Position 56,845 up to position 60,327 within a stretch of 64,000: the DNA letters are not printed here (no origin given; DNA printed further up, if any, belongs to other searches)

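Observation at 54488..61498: An intact type II-C CRISPR-Cas sits inside a decayed plasmid backbone, with repA ending exactly at the first repeat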

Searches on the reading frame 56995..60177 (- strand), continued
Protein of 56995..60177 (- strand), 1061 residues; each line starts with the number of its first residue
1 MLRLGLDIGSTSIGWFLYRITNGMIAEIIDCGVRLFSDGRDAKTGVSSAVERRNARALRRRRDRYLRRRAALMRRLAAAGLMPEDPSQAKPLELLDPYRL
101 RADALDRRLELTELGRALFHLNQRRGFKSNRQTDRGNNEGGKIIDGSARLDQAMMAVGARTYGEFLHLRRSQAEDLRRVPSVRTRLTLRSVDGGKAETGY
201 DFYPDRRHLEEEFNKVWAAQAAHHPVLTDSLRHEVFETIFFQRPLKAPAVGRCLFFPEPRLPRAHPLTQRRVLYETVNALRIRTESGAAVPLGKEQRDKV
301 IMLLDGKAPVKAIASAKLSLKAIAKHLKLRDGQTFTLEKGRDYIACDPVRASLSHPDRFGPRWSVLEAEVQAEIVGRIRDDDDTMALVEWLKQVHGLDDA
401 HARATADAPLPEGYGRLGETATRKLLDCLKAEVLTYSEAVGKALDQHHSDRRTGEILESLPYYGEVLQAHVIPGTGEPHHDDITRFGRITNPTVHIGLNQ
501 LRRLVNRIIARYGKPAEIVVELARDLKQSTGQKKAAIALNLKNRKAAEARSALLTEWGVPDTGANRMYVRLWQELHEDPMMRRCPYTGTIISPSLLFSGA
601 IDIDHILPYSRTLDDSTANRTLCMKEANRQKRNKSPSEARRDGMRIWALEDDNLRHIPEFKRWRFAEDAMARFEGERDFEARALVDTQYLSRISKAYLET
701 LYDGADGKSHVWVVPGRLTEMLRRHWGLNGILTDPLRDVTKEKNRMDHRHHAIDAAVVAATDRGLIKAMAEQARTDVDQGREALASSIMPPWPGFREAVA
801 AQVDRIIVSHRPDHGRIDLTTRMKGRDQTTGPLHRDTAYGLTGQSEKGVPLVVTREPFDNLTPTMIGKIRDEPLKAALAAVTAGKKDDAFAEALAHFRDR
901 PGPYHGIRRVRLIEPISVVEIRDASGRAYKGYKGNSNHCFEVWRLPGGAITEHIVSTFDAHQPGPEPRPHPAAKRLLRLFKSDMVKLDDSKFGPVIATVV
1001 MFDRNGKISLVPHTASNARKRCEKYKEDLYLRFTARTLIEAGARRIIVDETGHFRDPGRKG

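Call 74: find_encoding_contigs(protein=P0013, flank=10000, max_places=2)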
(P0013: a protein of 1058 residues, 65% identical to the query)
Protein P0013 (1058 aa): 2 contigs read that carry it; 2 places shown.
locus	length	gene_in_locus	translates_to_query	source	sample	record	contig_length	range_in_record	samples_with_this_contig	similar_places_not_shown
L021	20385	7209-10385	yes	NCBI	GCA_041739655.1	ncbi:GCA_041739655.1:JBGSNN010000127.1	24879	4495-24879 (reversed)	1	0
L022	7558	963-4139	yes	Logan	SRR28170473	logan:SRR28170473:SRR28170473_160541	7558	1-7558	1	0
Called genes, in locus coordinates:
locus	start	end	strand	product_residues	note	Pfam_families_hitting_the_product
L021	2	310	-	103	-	?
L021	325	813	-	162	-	PF01292:Ni_hydr_CYTB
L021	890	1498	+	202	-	PF00440:TetR_N, PF13977:TetR_C_6 (weak)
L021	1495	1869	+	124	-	-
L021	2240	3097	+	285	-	PF00239:Resolvase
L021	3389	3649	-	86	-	PF13560:HTH_31, PF01381:HTH_3, PF13413:HTH_25 (weak)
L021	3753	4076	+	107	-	-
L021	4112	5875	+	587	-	PF03235:GmrSD_N, PF07510:GmrSD_C (weak)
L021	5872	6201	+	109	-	-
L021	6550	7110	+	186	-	PF00872:Transposase_mut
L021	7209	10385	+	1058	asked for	PF18470:Cas9_a (weak), PF13395:HNH_4, PF18541:RuvC_III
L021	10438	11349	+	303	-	PF01867:Cas_Cas1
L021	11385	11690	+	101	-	PF09827:CRISPR_Cas2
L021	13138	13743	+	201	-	-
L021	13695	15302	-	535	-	PF20172:DUF6538, PF00589:Phage_integrase (weak)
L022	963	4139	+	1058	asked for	PF18470:Cas9_a (weak), PF13395:HNH_4, PF18541:RuvC_III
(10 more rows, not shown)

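Call 80: search_solved_structures(query=window:56995-60177:-, max_evalue=1e-10)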
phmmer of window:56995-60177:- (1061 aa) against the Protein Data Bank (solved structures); distinct sequences matched with E-value up to 1e-10: 31.
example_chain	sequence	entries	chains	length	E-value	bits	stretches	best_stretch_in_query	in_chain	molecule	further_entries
9ar4_A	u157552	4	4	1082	5.7e-62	213.3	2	488-804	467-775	CRISPR-associated endonuclease Cas9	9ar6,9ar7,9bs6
8jtj_A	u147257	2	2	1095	3.5e-59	204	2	488-804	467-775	CRISPR-associated endonuclease Cas9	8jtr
8uza_A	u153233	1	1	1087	2.9e-58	201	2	488-804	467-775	CRISPR-associated endonuclease Cas9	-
8uzb_A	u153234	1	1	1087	3.1e-58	200.9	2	488-804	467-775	CRISPR-associated endonuclease Cas9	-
21dz_A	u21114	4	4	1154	1.7e-45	158.7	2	3-243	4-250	CRISPR-associated endonuclease Cas9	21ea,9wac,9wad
8ja0_A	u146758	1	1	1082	1.5e-44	155.6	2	488-762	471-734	CRISPR-associated endonuclease Cas9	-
6kc8_A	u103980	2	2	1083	1.5e-44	155.6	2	488-762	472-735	CRISPR-associated endonuclease Cas9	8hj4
6jdq_A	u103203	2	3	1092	1.5e-44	155.6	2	488-762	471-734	CRISPR-associated endonuclease Cas9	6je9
6jdv_A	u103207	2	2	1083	3.4e-43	151.1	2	488-762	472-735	CRISPR-associated endonuclease Cas9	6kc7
6je4_A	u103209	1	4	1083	4.2e-42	147.5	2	488-762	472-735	CRISPR-associated endonuclease Cas9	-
6je3_A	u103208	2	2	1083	2.6e-41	144.9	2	488-762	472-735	CRISPR-associated endonuclease Cas9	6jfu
8hnt_A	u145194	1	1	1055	8.9e-38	133.2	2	474-769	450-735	CRISPR-associated endonuclease Cas9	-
8hnw_A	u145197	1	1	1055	2.1e-36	128.7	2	474-769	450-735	CRISPR-associated endonuclease Cas9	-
8hnv_A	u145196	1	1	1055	2.6e-35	125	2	474-769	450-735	CRISPR-associated endonuclease Cas9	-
6rj9_C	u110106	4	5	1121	4.4e-32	114.3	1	487-763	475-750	CRISPR-associated endonuclease Cas9 1 | Streptococcus Thermophilus 1 Cas9 | Cas 9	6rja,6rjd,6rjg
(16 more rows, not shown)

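Call 81: search_protein_families(library=ncbifam, proteins=[window:56995-60177:-, L007:7350-8264:+, L007:643-1287:+], max_evalue=0.001)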
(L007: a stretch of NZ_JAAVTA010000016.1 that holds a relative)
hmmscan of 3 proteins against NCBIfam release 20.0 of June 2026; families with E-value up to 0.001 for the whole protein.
window:56995-60177:- (1061 aa): 2 families
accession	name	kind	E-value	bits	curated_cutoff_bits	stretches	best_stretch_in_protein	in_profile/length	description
TIGR01865.2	cas_Csn1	equivalog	4.3e-151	505.4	100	1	3-945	2-932/1070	type II CRISPR RNA-guided endonuclease Cas9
NF049971.1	CRISPR_Cas9d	exception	3.7e-34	118.5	375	1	487-841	459-804/986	type II CRISPR RNA-guided endonuclease Cas9d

L007:7350-8264:+ (305 aa): 0 families

L007:643-1287:+ (215 aa): 24 families
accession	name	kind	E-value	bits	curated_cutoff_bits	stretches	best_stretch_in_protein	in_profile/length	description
NF041546.1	ParA_partition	equivalog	6.9e-81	270.6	180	1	2-204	1-203/203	ParA family partition ATPase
TIGR03371.1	cellulose_yhjQ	equivalog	4.6e-16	59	157.85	2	78-202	116-238/246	cellulose biosynthesis protein BcsQ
TIGR03453.1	partition_RepA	equivalog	1.1e-15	57.4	348.45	2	2-42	106-146/387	plasmid partitioning protein RepA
TIGR01968.1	minD_bact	equivalog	4.5e-13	49.1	212.9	1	7-39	8-40/261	septum site-determining protein MinD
NF010423.0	PRK13849.1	equivalog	2e-11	43.7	313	1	3-183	4-190/231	conjugal transfer ATPase VirC1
NF010443.0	PRK13869.1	subfamily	2e-10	40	446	1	3-42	124-163/405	plasmid-partitioning protein RepA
NF010259.0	PRK13705.1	equivalog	7e-10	38.4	725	1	2-42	108-149/388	plasmid-partitioning protein SopA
TIGR01969.1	minD_arch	subfamily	1.5e-09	37.4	201.75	1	2-38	2-38/251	cell division ATPase MinD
TIGR03815.1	CpaE_hom_Actino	equivalog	1.5e-08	34.2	154.45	1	3-56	114-167/340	septum site-determining protein Ssd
NF047398.1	AAA_KGGVGR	domain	1.7e-08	35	90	1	3-47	5-49/190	KGGVGR-motif variant AAA ATPase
TIGR01007.1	eps_fam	subfamily_domain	7.7e-08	32.1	108.05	1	9-43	26-60/204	polysaccharide biosynthesis tyrosine autokinase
TIGR00345.1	GET3_arsA_TRC40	subfamily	8.2e-08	32.1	135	1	5-42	1-38/299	TRC40/GET3/ArsA family transport-energizing ATPase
NF041283.1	PrgP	equivalog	1e-07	31.6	400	1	5-43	7-46/297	ParA superfamily DNA segregation protein PrgP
NF041136.1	MrpORP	equivalog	2e-07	30.6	450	1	5-44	10-49/365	iron-sulfur cluster carrier protein MrpORP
TIGR01281.1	DPOR_bchL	equivalog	1e-06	28.4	345.15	1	8-43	7-42/268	ferredoxin:protochlorophyllide reductase (ATP-dependent) iron-sulfur ATP-binding protein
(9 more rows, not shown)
